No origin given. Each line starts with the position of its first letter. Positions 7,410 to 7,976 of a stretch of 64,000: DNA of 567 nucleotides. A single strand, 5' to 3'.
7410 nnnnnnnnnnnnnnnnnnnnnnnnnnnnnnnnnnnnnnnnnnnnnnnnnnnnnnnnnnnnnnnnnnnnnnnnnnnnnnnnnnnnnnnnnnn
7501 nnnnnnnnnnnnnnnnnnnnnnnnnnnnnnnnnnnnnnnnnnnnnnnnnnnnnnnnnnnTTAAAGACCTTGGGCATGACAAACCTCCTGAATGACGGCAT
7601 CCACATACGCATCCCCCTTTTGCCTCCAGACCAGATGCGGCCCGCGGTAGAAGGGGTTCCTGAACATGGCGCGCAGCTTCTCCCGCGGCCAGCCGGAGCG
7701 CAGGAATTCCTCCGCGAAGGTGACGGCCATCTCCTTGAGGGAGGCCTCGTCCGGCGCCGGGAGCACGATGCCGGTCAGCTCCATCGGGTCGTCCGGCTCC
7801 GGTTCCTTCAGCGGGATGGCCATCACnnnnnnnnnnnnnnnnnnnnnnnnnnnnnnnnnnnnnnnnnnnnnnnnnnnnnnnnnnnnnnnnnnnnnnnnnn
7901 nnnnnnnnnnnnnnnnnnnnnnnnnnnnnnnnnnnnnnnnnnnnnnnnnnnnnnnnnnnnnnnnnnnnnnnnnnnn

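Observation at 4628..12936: Complete Tat-exported NXR-like (type II DMSO reductase family) molybdoenzyme operon with unusual accessory gene set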

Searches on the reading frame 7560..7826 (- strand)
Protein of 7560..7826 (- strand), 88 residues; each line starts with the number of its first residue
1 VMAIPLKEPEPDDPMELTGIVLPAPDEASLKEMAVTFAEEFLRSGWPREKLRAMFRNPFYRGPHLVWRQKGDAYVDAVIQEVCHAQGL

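Call 6: search_protein_families(library=pfam, proteins=[window:7560-7826:-], max_evalue=0.01)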
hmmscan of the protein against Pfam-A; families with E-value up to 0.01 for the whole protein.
window:7560-7826:- (88 aa): 0 families

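Call 7: search_protein_families(library=ncbifam, proteins=[window:7560-7826:-], max_evalue=0.01)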
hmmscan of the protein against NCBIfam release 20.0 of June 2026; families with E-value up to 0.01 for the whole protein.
window:7560-7826:- (88 aa): 0 families

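Call 43: find_homologous_proteins(query=window:7563-7823:-, max_evalue=0.001)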
Query seq(87 aa) (87 aa): 52 proteins with E <= 0.001 among 52 candidates.
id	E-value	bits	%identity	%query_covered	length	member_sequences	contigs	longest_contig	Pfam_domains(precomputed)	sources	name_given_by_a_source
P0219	4.4e-53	195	100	100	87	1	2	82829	-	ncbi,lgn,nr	ncbi:MAG: hypothetical protein HYS41_00860 [Candidatus Omnitrophica bacterium]|nr:hypothetical prote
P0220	2.0e-38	148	80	93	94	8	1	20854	-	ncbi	-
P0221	2.5e-38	148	80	93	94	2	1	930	-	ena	-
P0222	3.6e-37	144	79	93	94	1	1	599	-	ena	-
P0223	6.4e-37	143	83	87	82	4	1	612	-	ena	-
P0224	8.7e-37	143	82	91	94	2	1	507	-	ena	-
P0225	1.9e-36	142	80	91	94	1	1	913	-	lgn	-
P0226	2.1e-36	142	81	92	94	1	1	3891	-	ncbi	-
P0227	1.2e-35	139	77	91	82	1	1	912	-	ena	-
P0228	3.6e-35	138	78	91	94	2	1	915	-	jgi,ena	-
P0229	5.0e-35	137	79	89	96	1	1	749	-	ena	-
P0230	5.7e-35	137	78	91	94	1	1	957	-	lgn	-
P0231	1.0e-34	136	74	93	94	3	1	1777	-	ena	-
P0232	1.2e-34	136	82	87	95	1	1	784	-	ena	-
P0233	2.2e-34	135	78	87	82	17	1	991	-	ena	-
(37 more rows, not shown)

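Call 54: predict_structure(alignment_id=A2)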
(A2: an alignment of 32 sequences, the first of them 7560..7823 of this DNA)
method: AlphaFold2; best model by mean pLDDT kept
length: 87 residues; sequences in the alignment: 32
mean_pLDDT: 84.3   pTM: 0.66
mean pLDDT of the five models: 84.3, 83.5, 83.4, 82.7, 81.7
residues with pLDDT >= 90: 57; 70-90: 6; 50-70: 20; < 50: 4
segments of 3 or more residues with pLDDT < 50: 1-4
pLDDT, mean of each block of 10 residues (from residue 1): 54 59 77 96 96 96 95 97 92
secondary structure, 60 per line:
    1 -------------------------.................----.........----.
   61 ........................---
elements in order: H26-42 H47-55 H60-84

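Call 58: fold_search(model_id=the predicted structure, library=pdb)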
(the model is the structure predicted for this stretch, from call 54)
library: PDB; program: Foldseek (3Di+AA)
matches with E <= 10: 7; with E <= 0.001: 0
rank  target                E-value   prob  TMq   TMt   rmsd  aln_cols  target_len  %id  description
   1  7udk_A                5.6e+00  0.23  0.46  0.26   3.6        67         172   13  Crystal structure of designed helical repeat protein RPB_LRP2_R4 bound to LRPx4 peptide (released 2023-03-22)
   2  9l5s_I                6.7e+00  0.06  0.25  0.04  12.8        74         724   16  Cryo-EM structure of the thermophile spliceosome (state B*Q1) (released 2025-03-12)
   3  2a6c_A                7.9e+00  0.06  0.25  0.28   9.3        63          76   14  CRYSTAL STRUCTURE OF A PUTATIVE TRANSCRIPTIONAL REGULATOR (NE_1354) FROM NITROSOMONAS EUROPAEA AT 1.90 A RESOLUTION (released 2005-07-12)
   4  9hlz_RR               8.4e+00  0.06  0.30  0.09   7.0        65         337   12  Translational activators Aep1, Aep2 and Atp25 in complex with mRNA and the yeast mitochondrial ribosome (released 2025-12-17)
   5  2dt7_MODEL_1_B        8.9e+00  0.06  0.35  0.35   7.4        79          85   14  Solution structure of the second SURP domain of human splicing factor SF3a120 in complex with a fragment of hu (released 2006-12-26)
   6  8hkx_S15P             9.4e+00  0.09  0.39  0.26   7.3        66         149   21  Cryo-EM Structures and Translocation Mechanism of Crenarchaeota Ribosome (released 2023-08-16)
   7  9jm8_B                9.4e+00  0.06  0.27  0.33   6.5        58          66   10  Crystal structure of de novo designed light-responsive heterodimer 7 (LRD-7) (released 2025-08-27)

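Call 84: search_protein_families(library=pfam, proteins=[window:7560-7823:-], max_evalue=0.001)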
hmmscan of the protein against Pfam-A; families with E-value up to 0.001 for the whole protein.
window:7560-7823:- (87 aa): 0 families
